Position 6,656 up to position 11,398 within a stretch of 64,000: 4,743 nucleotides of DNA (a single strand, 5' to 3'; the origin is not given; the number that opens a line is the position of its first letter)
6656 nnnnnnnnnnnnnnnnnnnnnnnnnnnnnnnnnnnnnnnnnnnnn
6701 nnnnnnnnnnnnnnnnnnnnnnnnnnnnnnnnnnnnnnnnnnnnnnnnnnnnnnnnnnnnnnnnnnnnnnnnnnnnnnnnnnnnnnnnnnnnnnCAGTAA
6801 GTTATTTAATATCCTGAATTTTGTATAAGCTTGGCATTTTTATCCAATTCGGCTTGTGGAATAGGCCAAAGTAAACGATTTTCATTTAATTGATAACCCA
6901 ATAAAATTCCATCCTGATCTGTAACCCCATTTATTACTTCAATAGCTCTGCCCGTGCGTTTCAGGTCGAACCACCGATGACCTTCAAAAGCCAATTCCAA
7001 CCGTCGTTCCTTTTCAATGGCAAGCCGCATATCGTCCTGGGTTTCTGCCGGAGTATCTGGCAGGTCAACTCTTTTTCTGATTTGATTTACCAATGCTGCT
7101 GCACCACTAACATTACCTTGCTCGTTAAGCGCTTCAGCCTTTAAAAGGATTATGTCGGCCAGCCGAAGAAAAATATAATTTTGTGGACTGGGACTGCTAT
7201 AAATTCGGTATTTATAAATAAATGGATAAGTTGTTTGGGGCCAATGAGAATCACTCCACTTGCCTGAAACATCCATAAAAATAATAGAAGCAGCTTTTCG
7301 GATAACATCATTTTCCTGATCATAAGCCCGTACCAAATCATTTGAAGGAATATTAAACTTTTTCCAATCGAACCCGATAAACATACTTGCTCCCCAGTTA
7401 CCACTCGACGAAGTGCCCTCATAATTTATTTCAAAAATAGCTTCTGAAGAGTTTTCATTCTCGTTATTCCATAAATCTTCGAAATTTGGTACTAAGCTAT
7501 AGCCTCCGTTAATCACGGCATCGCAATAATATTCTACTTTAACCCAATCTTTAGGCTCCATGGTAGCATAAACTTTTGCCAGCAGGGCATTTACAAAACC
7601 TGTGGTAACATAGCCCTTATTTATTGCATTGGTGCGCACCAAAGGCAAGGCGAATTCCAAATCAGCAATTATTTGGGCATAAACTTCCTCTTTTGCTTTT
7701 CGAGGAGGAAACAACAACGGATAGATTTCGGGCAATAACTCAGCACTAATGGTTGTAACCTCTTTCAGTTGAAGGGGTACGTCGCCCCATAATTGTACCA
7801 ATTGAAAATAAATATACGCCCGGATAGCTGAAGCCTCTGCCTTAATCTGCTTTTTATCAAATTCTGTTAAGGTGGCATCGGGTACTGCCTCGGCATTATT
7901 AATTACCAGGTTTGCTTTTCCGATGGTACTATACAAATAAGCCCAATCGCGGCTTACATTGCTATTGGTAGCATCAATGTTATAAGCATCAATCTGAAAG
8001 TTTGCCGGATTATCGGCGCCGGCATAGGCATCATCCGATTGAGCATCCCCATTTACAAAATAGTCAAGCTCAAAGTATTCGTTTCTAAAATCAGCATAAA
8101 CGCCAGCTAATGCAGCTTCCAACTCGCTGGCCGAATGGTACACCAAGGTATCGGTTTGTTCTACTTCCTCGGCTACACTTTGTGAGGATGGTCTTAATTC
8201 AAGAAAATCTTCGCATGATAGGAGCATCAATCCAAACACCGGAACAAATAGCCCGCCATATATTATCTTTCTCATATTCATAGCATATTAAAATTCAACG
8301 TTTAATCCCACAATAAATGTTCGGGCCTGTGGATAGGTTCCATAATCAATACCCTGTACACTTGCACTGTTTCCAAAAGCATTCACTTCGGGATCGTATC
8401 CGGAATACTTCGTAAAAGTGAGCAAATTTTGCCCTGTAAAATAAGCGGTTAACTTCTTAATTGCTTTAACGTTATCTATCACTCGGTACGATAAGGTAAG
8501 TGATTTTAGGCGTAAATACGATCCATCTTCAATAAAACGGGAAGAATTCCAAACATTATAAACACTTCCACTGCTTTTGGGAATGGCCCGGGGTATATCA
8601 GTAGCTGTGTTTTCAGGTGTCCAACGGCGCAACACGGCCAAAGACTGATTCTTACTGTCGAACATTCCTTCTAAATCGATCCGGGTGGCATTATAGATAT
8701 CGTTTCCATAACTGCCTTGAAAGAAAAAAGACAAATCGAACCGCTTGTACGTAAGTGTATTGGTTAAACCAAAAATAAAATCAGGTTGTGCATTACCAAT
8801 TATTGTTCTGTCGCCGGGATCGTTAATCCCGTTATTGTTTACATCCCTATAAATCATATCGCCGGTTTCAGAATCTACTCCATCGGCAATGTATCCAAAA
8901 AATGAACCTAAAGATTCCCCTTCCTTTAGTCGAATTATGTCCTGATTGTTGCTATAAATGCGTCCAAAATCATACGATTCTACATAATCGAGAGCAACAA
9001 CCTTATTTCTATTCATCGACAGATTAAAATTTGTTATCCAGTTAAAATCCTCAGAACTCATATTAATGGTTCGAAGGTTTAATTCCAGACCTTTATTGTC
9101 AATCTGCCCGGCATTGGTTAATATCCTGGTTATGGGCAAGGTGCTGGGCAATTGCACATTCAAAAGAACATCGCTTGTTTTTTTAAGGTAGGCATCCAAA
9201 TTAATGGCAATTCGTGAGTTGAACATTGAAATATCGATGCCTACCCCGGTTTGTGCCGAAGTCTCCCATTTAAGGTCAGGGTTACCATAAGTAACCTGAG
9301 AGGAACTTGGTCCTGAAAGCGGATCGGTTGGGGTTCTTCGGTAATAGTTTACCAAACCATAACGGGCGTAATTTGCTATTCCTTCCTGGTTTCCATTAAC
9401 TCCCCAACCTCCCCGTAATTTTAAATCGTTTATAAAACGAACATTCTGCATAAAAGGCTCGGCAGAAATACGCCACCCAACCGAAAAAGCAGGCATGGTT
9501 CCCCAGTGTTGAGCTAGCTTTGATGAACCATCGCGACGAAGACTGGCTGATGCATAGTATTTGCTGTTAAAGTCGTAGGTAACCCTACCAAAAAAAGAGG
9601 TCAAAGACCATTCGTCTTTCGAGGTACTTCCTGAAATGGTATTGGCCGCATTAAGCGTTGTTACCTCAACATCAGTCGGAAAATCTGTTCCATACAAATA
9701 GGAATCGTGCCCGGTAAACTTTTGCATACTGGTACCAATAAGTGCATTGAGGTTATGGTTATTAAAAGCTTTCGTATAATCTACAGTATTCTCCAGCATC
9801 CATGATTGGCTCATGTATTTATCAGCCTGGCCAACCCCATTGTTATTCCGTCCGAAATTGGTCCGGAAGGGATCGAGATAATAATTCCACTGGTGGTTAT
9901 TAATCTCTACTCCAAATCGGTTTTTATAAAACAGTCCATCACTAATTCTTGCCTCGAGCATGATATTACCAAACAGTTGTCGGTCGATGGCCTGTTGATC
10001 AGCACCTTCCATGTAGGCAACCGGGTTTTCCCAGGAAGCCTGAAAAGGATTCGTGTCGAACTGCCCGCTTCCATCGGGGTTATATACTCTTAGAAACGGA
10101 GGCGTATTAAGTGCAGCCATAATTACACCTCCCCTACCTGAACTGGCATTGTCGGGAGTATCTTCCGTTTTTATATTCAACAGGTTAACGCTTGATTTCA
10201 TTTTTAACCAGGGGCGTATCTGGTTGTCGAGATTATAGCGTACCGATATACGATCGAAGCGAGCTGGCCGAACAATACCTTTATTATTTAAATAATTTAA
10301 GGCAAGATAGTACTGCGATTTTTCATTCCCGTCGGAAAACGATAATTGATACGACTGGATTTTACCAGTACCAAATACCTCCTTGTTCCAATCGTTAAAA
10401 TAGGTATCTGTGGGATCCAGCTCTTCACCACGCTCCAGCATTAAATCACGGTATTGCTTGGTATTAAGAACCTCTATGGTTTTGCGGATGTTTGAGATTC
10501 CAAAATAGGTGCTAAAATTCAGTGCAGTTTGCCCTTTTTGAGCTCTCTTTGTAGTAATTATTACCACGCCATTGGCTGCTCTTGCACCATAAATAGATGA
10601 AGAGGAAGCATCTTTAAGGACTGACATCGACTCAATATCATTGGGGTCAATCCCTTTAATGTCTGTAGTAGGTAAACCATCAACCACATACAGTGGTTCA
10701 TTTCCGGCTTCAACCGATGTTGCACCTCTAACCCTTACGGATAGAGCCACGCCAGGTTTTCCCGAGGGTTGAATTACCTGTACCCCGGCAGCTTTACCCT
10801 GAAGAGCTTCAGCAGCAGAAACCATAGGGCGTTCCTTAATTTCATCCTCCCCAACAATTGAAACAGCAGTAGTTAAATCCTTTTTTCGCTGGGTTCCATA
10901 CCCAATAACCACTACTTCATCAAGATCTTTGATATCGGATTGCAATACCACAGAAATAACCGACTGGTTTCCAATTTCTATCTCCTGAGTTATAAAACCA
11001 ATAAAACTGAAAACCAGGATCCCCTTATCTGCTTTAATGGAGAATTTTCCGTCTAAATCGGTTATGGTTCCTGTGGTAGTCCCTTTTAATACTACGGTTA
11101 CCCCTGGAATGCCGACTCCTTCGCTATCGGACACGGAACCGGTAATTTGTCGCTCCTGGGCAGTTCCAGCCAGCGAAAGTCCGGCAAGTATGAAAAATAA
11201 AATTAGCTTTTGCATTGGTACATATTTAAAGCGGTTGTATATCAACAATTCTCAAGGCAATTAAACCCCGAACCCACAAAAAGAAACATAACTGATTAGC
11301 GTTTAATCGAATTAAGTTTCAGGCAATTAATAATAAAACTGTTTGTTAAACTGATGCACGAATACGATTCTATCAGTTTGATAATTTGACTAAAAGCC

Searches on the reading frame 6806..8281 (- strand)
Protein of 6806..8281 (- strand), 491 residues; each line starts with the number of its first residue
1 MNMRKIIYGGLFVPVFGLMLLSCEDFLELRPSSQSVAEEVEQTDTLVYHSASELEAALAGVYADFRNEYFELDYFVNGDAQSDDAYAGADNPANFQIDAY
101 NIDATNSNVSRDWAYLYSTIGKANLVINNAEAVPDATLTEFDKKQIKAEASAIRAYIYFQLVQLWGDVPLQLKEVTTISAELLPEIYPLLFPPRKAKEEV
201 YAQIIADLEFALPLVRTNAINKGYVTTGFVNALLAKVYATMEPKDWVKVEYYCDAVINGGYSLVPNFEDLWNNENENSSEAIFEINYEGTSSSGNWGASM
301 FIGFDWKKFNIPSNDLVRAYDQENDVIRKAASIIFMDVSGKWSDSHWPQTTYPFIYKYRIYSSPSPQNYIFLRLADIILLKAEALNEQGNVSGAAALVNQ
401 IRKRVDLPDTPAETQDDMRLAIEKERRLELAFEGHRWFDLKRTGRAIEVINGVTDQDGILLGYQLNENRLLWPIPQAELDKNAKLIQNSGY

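Call 10: search_protein_families(library=pfam, proteins=[window:6806-8281:-])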
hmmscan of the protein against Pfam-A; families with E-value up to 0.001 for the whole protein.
window:6806-8281:- (491 aa): 3 families
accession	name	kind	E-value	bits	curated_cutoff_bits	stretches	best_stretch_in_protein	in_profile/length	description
PF07980.17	SusD_RagB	-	6.9e-36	124.8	23.1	1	352-491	132-297/297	SusD family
PF14322.12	SusD-like_3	-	4.4e-19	69.9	27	1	25-238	1-190/191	Starch-binding associating with outer membrane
PF12771.13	SusD-like_2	-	2.1e-05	24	27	1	100-218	50-153/415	Starch-binding associating with outer membrane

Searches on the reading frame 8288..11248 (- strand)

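Call 10: search_protein_families(library=pfam, proteins=[window:8288-11248:-])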
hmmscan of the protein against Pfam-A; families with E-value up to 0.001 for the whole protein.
window:8288-11248:- (986 aa): 3 families
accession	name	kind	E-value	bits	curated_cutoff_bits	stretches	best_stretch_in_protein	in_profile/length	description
PF07715.20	Plug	-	1.8e-20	73.9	23.9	1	122-228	2-107/107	TonB-dependent Receptor Plug Domain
PF13715.12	CarbopepD_reg_2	-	1.2e-16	60.9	32.2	1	35-114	1-88/88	CarboxypepD_reg-like domain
PF13620.12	CarboxypepD_reg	-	1e-07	32.6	32.3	1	34-100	1-79/82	Carboxypeptidase regulatory-like domain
